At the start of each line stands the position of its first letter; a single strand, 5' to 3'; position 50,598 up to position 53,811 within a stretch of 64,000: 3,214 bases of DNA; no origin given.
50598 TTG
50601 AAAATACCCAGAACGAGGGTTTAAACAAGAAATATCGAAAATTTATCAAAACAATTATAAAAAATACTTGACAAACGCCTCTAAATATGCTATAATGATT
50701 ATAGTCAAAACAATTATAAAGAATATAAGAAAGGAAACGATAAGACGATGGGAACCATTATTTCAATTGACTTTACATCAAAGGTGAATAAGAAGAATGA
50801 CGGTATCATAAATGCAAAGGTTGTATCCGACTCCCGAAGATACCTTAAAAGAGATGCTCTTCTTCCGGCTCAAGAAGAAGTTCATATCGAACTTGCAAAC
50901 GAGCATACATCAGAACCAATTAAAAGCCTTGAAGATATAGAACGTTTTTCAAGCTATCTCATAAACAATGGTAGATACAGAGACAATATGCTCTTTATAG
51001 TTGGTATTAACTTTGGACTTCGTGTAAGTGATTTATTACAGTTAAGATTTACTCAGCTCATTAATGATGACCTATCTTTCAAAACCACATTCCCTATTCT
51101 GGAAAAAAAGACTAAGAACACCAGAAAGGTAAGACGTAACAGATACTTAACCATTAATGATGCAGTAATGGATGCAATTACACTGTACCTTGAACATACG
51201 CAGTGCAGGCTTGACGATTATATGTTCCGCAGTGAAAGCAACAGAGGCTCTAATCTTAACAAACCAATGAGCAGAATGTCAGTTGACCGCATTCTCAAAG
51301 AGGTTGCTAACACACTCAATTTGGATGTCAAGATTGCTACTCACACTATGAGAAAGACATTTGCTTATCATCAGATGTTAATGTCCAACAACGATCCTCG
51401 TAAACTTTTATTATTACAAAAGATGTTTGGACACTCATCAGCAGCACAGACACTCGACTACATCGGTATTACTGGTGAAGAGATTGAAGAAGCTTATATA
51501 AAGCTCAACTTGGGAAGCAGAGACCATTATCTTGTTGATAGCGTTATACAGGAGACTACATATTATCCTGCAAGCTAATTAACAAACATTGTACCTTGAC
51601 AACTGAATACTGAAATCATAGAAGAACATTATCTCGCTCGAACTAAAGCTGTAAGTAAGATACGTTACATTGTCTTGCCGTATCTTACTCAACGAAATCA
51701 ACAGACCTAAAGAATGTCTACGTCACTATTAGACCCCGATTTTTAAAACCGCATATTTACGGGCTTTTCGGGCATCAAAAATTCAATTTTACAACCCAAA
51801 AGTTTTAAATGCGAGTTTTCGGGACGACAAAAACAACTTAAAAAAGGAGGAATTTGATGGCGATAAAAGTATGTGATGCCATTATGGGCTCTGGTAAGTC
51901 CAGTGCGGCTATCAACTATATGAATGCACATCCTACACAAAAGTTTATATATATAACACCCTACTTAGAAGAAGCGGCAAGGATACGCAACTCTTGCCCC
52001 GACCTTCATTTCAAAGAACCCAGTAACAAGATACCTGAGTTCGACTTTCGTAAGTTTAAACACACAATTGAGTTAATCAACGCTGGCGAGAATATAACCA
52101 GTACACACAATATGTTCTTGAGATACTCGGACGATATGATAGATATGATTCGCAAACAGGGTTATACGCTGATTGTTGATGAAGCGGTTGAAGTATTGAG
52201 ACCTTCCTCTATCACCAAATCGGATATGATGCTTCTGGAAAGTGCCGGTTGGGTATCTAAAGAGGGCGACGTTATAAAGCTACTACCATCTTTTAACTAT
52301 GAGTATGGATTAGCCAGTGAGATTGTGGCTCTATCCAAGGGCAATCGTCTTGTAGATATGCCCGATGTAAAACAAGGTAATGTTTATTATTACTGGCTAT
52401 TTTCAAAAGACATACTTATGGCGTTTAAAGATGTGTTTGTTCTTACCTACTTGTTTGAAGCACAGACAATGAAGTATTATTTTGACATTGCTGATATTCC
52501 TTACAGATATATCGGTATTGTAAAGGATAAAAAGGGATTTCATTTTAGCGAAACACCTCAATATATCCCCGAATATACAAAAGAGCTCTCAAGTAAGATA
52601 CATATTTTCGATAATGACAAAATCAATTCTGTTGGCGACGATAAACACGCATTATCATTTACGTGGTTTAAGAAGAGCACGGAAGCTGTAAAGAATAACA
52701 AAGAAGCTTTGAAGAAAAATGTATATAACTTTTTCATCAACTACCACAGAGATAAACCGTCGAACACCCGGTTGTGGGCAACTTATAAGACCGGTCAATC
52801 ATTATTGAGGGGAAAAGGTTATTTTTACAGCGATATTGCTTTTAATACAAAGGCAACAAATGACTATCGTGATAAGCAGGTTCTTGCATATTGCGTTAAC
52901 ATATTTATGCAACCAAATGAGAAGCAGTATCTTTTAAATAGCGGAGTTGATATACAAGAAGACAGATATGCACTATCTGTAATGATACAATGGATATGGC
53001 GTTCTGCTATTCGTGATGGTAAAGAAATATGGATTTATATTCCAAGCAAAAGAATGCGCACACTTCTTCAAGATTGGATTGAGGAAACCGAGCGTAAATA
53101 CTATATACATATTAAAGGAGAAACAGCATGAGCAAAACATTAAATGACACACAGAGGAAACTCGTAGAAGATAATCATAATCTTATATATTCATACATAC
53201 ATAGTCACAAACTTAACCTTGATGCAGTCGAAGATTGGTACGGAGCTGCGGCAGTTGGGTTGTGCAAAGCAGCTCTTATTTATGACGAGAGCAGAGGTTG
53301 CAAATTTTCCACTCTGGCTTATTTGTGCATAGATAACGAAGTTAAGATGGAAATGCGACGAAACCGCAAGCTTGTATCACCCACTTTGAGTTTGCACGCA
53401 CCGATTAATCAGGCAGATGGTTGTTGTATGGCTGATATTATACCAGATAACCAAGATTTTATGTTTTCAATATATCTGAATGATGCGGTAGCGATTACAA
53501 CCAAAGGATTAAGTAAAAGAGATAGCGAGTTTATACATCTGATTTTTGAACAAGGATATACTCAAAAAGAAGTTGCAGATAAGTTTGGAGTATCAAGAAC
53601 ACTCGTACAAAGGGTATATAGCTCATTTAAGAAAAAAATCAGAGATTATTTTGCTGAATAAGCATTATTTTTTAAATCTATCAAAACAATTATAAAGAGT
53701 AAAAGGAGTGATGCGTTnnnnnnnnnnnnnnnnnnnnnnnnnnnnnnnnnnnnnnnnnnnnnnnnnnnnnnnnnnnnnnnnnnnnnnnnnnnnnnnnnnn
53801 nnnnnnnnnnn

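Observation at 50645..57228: Recurring 16-bp motif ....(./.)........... before rightward genes, two copies bracketing a perfect sigma70 promoter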

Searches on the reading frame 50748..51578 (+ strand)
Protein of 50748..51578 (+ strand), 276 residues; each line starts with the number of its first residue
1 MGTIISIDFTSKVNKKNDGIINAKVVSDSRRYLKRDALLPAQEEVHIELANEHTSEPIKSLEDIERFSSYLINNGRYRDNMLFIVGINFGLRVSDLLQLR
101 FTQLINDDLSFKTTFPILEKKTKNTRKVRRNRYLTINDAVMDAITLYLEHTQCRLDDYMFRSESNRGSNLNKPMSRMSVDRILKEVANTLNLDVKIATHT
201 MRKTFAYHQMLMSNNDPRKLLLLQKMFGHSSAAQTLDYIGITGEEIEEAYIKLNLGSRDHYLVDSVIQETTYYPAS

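Call 7: search_protein_families(library=pfam, proteins=[window:50748-51578:+], max_evalue=0.01)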
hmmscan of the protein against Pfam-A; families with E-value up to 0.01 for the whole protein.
window:50748-51578:+ (276 aa): 1 family
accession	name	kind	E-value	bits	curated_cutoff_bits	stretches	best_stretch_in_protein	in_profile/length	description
PF00589.27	Phage_integrase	-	8.4e-16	58.7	27.1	1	65-239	9-166/172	Phage integrase family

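Call 8: search_protein_families(library=phrogs, proteins=[window:50748-51578:+], max_evalue=0.001)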
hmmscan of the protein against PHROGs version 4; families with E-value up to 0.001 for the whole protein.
window:50748-51578:+ (276 aa): 3 families
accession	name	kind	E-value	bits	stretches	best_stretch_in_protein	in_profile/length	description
phrog_216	-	integration and excision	4.2e-41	142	1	45-256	42-239/301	integrase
phrog_1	-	integration and excision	3.9e-21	77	1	60-254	272-448/611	integrase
phrog_7269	-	integration and excision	5.3e-16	59.3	1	172-255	6-83/89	integrase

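Call 39: search_solved_structures(query=window:50748-51578:+, max_evalue=1, show_alignments=3)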
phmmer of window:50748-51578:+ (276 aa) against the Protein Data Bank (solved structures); distinct sequences matched with E-value up to 1: 9.
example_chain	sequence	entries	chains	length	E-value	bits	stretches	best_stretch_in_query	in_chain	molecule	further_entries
4a8e_A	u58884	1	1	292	2.4e-06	30.6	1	71-255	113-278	PROBABLE TYROSINE RECOMBINASE XERC-LIKE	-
5hxy_A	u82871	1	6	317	0.0008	22.3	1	129-251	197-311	Tyrosine recombinase XerA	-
1aih_A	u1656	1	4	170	0.016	18.1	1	196-254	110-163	HP1 INTEGRASE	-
5dor_A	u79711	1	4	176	0.018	17.9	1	191-253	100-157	Integrase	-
5c6k_A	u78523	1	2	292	0.027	17.4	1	191-253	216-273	Integrase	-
1a0p_A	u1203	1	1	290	0.3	13.9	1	78-247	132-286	SITE-SPECIFIC RECOMBINASE XERD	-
9i5v_14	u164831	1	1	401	0.31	13.9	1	172-251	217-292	Ribosome-associated translation inhibitor RaiA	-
5dcf_A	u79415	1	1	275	0.32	13.8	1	126-248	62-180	Tyrosine recombinase XerD,DNA translocase FtsK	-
3nkh_A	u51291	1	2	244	0.46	13.3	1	169-246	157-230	Integrase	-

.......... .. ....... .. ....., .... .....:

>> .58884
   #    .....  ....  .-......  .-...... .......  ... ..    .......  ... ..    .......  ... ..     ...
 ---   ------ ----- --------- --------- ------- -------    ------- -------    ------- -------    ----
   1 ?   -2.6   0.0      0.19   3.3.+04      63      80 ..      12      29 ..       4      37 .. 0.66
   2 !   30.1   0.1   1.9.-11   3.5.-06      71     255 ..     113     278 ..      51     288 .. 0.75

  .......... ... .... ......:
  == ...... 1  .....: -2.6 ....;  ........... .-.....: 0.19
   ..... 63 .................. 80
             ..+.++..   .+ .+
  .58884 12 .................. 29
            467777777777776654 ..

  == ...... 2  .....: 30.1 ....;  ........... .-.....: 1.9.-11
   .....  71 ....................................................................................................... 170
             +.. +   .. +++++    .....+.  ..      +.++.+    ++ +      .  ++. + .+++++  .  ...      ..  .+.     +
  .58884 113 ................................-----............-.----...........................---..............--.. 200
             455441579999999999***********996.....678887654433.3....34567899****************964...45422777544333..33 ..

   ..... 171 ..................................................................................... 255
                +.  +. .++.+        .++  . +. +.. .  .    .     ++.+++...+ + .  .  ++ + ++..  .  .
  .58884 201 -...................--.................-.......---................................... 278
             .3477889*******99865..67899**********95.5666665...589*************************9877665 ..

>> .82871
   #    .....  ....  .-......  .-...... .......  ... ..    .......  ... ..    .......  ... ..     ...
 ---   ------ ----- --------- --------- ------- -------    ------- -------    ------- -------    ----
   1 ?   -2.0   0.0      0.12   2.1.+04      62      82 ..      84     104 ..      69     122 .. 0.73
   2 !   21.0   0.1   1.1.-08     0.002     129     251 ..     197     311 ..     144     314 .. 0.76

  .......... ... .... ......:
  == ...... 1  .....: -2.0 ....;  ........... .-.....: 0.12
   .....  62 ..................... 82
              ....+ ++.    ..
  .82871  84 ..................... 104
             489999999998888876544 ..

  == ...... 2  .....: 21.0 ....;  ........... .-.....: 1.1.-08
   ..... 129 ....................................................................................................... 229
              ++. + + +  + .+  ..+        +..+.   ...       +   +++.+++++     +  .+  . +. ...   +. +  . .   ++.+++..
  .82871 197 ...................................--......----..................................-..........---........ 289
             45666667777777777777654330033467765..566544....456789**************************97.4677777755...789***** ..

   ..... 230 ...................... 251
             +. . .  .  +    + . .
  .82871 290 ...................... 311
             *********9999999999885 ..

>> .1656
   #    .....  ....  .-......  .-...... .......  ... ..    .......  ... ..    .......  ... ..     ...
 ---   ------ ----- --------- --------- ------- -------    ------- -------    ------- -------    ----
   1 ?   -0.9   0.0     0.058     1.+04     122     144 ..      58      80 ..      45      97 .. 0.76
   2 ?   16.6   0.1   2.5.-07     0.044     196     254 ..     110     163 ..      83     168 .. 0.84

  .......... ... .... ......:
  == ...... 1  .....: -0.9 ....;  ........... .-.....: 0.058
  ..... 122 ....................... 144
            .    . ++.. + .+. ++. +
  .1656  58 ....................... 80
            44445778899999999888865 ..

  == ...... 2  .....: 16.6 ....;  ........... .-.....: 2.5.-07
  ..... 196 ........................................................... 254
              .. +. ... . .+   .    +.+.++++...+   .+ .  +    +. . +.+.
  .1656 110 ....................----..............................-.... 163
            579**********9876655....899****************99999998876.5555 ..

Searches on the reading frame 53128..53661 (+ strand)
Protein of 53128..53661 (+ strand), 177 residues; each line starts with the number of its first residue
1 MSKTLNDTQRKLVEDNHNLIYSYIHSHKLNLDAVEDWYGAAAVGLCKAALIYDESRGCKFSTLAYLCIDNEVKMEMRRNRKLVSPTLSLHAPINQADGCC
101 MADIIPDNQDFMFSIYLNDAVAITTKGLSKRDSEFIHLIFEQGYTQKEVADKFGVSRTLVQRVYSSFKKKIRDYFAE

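Call 7: search_protein_families(library=pfam, proteins=[window:53128-53661:+], max_evalue=0.01)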
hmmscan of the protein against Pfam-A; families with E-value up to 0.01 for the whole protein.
window:53128-53661:+ (177 aa): 8 families
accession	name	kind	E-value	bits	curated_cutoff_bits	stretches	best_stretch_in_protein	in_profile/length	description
PF04542.20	Sigma70_r2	-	7.7e-09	35.7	24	1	12-81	1-70/71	Sigma-70 region 2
PF04545.22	Sigma70_r4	-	5e-07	29.6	24.1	1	127-163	4-40/50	Sigma-70, region 4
PF13384.12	HTH_23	-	0.00032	20.8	24.6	1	141-168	15-42/50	Homeodomain-like domain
PF01381.28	HTH_3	-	0.0016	18.9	23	1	141-162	7-28/55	Helix-turn-helix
PF07638.17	Sigma70_ECF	-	0.0024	18.3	21.1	1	115-171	124-179/185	ECF sigma factor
PF08281.18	Sigma70_r4_2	-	0.0044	17.1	25.7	1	128-162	11-45/54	Sigma-70, region 4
PF13518.12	HTH_28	-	0.0061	17.1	25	0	142-168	11-37/52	Helix-turn-helix domain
PF02001.22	DUF134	-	0.0065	17.4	27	1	119-173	25-80/98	Protein of unknown function DUF134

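Call 8: search_protein_families(library=phrogs, proteins=[window:53128-53661:+], max_evalue=0.001)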
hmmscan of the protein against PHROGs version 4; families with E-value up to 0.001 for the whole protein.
window:53128-53661:+ (177 aa): 10 families
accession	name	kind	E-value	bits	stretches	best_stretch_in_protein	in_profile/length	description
phrog_351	-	transcription regulation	3.8e-25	89.6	1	7-174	503-725/928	RNA polymerase sigma factor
phrog_1740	-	transcription regulation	4.9e-08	32.9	1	47-175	96-216/567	RNA polymerase sigma factor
phrog_3512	-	transcription regulation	1.2e-07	33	1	119-175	57-113/130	sigma factor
phrog_21612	-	transcription regulation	3e-05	23.7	0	9-85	15-91/600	RNA polymerase sigma factor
phrog_36098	-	transcription regulation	3.5e-05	24.6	1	4-73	9-90/223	RNA polymerase sigma factor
phrog_8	-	transcription regulation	4.8e-05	24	1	107-175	56-128/346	transcriptional regulator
phrog_6831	-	transcription regulation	0.00017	22.5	1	133-171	8-46/68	transcriptional regulator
phrog_1190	-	transcription regulation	0.00029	21.6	1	127-176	111-160/167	RNA polymerase sigma factor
phrog_323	-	transcription regulation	0.00033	21.3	1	123-173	144-194/319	transcriptional regulator, D5-like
phrog_517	-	DNA, RNA and nucleotide metabolism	0.00036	22.4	1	126-162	84-120/128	HTH DNA binding protein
